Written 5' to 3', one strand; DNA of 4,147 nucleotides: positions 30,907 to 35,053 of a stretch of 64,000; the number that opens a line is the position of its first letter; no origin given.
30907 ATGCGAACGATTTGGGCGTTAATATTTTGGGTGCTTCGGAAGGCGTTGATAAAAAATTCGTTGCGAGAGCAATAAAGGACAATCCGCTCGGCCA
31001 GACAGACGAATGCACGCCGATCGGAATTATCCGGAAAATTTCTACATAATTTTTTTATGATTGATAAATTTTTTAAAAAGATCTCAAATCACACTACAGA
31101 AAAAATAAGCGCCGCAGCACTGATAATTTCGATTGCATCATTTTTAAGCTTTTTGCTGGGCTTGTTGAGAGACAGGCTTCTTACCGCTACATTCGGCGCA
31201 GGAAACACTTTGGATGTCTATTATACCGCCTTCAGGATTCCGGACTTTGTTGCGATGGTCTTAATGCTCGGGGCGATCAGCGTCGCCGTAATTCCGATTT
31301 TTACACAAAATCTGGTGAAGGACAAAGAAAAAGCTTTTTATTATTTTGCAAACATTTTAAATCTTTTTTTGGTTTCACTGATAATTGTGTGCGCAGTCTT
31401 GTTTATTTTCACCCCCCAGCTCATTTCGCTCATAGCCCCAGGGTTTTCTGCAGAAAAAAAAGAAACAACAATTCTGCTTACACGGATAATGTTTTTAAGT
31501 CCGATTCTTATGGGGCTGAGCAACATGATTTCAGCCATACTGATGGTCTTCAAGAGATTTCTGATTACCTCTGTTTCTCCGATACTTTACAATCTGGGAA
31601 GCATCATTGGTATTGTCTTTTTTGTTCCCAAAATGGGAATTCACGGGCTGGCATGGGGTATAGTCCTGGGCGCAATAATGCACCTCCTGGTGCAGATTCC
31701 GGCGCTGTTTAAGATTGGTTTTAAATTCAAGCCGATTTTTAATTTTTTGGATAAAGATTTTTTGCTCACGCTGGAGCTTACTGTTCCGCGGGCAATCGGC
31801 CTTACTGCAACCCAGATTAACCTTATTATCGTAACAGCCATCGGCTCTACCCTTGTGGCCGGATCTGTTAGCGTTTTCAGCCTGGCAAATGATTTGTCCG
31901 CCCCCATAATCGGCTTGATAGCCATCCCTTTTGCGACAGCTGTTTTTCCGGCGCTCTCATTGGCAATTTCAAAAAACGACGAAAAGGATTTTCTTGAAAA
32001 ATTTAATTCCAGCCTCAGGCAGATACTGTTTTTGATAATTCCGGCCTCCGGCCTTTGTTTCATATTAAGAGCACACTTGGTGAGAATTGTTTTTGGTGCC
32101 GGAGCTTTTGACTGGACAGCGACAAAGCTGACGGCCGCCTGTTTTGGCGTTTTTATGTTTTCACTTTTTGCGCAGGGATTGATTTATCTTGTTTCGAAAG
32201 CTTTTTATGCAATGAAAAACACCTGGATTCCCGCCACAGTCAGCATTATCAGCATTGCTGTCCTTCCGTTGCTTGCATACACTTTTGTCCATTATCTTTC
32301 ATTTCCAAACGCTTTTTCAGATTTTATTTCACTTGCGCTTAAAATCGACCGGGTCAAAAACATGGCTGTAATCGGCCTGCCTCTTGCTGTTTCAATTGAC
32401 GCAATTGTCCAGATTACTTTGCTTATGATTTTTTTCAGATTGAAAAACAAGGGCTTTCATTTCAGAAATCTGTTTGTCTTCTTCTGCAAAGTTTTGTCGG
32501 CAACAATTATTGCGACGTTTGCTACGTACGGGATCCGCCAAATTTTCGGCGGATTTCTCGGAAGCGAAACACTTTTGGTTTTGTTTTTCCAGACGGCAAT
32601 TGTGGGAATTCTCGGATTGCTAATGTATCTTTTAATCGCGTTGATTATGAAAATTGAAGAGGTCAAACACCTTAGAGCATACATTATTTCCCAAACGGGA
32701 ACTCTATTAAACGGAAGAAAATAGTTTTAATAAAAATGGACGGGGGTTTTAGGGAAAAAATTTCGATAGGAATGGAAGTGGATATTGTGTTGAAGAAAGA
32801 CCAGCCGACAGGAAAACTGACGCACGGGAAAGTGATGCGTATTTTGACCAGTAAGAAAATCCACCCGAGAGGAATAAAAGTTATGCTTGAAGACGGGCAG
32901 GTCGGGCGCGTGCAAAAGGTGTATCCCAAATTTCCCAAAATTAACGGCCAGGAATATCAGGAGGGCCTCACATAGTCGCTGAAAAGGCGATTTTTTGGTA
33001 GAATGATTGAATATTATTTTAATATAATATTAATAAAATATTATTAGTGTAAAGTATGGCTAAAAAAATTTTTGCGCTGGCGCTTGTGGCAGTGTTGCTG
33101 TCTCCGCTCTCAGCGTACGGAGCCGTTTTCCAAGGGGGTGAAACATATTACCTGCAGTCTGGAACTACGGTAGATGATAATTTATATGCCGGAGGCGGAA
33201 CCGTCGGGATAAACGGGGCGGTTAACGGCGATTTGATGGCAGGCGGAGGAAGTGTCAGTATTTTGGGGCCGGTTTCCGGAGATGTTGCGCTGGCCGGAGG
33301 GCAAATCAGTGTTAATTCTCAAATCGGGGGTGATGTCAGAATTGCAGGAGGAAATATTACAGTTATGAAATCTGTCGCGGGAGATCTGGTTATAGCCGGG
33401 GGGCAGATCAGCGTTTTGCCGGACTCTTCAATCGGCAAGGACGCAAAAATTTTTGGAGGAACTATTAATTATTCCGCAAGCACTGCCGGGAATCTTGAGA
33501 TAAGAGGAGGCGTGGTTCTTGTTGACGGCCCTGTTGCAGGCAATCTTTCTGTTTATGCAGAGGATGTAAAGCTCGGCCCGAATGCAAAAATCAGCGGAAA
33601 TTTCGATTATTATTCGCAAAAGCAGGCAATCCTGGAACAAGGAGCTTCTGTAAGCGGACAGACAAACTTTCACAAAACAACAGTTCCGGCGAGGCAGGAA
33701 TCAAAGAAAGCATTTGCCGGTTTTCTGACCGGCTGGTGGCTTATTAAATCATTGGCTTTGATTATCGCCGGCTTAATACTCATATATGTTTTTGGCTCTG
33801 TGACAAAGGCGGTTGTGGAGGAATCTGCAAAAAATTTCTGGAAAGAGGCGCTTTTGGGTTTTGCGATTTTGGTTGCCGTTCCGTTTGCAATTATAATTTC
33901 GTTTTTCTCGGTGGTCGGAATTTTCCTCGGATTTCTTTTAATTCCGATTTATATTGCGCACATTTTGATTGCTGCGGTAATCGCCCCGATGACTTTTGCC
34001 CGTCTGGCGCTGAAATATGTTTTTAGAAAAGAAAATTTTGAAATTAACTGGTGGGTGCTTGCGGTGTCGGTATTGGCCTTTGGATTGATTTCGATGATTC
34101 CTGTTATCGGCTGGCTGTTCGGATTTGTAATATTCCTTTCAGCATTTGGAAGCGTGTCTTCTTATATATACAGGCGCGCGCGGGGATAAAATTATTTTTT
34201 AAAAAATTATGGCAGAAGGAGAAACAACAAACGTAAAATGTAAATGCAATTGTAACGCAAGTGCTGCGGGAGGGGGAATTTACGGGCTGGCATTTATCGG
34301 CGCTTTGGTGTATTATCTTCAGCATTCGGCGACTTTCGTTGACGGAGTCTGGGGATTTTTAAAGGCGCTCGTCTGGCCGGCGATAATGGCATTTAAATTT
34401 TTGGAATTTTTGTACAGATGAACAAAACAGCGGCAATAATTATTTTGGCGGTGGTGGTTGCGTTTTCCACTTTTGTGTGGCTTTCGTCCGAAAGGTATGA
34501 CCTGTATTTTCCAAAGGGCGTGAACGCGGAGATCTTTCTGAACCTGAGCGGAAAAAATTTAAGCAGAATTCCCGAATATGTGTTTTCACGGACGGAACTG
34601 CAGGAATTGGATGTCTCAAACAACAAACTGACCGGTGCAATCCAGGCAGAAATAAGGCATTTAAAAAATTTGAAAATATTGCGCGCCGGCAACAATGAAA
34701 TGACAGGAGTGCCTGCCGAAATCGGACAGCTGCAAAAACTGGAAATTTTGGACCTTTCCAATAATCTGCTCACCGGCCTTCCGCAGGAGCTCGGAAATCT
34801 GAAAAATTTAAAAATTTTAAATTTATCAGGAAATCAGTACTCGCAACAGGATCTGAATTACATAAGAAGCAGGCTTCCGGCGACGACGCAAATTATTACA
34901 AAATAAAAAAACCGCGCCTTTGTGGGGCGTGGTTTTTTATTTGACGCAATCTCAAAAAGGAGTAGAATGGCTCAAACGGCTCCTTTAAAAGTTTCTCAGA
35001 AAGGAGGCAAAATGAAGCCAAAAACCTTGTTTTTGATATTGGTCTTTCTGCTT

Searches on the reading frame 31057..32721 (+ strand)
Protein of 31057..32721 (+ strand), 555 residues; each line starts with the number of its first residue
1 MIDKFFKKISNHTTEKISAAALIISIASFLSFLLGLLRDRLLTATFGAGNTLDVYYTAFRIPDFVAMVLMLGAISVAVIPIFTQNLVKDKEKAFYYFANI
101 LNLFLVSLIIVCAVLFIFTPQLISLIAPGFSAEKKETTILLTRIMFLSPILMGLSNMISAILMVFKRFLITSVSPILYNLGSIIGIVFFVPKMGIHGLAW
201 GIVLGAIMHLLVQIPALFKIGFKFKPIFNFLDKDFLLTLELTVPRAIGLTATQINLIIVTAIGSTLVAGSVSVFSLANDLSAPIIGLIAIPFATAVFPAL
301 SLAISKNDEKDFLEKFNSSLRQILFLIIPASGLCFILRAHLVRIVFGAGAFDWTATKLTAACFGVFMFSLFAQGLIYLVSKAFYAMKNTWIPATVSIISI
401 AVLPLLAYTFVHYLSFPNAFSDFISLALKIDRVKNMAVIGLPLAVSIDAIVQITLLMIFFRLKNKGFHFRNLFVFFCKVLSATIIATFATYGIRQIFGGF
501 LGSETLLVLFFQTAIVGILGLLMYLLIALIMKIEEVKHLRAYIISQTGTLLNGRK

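Call 42: search_protein_families(library=pfam, proteins=[window:31057-32721:+], max_evalue=0.001)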
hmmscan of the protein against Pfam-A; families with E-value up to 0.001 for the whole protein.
window:31057-32721:+ (555 aa): 1 family
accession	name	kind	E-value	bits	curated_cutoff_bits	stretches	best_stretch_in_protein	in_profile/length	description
PF03023.19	MurJ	-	5e-78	263.2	27.4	1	44-507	3-448/451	Lipid II flippase MurJ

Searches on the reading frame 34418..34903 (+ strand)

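Call 42: search_protein_families(library=pfam, proteins=[window:34418-34903:+], max_evalue=0.001)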
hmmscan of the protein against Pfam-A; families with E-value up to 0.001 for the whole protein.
window:34418-34903:+ (162 aa): 5 families
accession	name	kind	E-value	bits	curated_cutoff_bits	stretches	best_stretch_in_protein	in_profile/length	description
PF12799.13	LRR_4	-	2.8e-17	62.8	27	3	106-140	1-35/44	Leucine Rich repeats (2 copies)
PF13855.12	LRR_8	-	3.1e-15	56.1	27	2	84-140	2-60/61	Leucine rich repeat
PF00560.39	LRR_1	-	1.9e-12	45.1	20.6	0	107-128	1-23/23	Leucine Rich Repeat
PF23598.1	LRR_14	-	4.5e-11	42.5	40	1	40-141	51-151/353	Leucine-rich repeat region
PF23211.1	LRR_LRWD1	-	2.5e-08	34.3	28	1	99-142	35-77/190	Leucine-rich repeat and WD repeat-containing protein 1, LRR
